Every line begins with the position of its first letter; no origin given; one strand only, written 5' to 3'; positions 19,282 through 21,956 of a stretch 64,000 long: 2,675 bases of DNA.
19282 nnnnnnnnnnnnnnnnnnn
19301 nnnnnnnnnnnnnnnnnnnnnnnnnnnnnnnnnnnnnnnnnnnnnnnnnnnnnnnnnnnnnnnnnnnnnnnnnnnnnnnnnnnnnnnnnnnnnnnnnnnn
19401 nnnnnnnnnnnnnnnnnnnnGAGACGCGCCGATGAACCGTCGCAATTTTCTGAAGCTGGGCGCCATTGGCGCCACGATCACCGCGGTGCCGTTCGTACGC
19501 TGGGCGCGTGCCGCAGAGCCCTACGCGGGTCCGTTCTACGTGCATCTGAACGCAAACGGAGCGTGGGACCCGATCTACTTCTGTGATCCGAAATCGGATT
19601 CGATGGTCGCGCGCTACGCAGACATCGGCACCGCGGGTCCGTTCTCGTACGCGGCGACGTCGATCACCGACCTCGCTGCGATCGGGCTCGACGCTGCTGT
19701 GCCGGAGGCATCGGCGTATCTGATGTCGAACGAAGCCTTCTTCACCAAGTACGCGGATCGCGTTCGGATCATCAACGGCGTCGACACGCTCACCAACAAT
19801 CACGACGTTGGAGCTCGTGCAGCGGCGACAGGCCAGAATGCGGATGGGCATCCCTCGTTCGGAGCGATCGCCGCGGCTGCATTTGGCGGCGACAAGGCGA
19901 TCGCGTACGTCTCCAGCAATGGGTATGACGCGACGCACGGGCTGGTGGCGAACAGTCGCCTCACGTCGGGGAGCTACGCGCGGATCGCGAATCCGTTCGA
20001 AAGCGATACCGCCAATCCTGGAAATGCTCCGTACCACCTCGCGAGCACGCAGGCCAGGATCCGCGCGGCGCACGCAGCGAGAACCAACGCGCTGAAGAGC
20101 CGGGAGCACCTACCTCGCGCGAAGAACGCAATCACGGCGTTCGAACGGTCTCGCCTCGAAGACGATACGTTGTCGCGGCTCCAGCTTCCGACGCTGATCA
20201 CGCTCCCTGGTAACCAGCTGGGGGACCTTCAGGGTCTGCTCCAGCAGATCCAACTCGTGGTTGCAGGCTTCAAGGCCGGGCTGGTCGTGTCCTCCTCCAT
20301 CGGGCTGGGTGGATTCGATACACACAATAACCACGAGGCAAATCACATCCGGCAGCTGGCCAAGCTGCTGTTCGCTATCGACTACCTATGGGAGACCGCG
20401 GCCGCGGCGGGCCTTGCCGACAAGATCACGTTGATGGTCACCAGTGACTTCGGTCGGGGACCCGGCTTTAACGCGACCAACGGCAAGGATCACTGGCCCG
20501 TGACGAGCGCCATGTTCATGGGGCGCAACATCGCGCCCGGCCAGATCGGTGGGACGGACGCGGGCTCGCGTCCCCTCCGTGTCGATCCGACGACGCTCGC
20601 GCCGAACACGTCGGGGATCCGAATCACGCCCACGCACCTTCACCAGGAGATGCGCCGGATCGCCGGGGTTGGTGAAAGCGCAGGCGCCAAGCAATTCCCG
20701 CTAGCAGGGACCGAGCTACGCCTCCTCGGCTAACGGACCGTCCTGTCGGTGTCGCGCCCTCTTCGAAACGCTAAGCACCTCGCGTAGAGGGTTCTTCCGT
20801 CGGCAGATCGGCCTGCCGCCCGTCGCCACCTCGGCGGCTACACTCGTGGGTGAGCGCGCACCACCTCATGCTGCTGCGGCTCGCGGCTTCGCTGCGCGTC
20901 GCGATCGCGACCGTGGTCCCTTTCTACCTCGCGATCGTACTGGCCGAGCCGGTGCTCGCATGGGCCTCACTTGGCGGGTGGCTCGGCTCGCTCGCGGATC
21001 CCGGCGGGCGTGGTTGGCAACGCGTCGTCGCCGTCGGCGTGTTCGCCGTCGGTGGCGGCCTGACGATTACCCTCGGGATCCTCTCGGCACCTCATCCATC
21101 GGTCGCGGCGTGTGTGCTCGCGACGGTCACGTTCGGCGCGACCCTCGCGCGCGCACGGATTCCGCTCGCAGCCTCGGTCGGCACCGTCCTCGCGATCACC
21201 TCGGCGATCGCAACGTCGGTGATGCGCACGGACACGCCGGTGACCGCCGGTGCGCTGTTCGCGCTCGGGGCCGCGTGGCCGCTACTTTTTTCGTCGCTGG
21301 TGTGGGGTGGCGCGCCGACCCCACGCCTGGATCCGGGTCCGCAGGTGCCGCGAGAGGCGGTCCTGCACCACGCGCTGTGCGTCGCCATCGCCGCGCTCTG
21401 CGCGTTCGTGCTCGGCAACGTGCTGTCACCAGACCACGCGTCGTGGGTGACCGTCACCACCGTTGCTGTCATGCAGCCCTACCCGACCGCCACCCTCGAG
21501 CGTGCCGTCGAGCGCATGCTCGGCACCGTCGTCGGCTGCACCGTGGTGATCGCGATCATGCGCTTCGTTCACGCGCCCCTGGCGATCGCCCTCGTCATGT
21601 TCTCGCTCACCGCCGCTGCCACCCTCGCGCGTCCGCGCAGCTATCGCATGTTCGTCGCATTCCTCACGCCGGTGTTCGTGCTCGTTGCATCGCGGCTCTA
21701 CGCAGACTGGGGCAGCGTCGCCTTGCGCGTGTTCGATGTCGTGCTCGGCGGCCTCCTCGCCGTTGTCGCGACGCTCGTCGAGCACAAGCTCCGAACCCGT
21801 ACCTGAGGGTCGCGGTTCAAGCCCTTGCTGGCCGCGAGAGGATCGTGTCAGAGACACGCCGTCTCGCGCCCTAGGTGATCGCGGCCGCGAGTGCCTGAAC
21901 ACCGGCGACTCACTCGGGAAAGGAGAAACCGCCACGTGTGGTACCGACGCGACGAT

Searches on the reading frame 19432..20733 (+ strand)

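Call 37: search_protein_families(library=pfam, proteins=[window:19432-20733:+], max_evalue=0.0001)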
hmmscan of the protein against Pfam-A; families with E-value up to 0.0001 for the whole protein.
window:19432-20733:+ (433 aa): 1 family
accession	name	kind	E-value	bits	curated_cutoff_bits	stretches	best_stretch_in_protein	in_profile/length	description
PF07394.17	DUF1501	-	1.1e-20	74.6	27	1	290-376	249-337/390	Protein of unknown function (DUF1501)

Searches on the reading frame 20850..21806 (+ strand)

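Call 37: search_protein_families(library=pfam, proteins=[window:20850-21806:+], max_evalue=0.0001)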
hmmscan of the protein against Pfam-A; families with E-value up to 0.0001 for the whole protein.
window:20850-21806:+ (318 aa): 2 families
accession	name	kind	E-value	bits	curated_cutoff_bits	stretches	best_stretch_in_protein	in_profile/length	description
PF13515.12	FUSC_2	-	3.7e-24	85.7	25.6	1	185-306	2-125/126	Fusaric acid resistance protein-like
PF04632.18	FUSC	-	1.4e-08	34.3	30.9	1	173-273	3-109/660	Fusaric acid resistance protein family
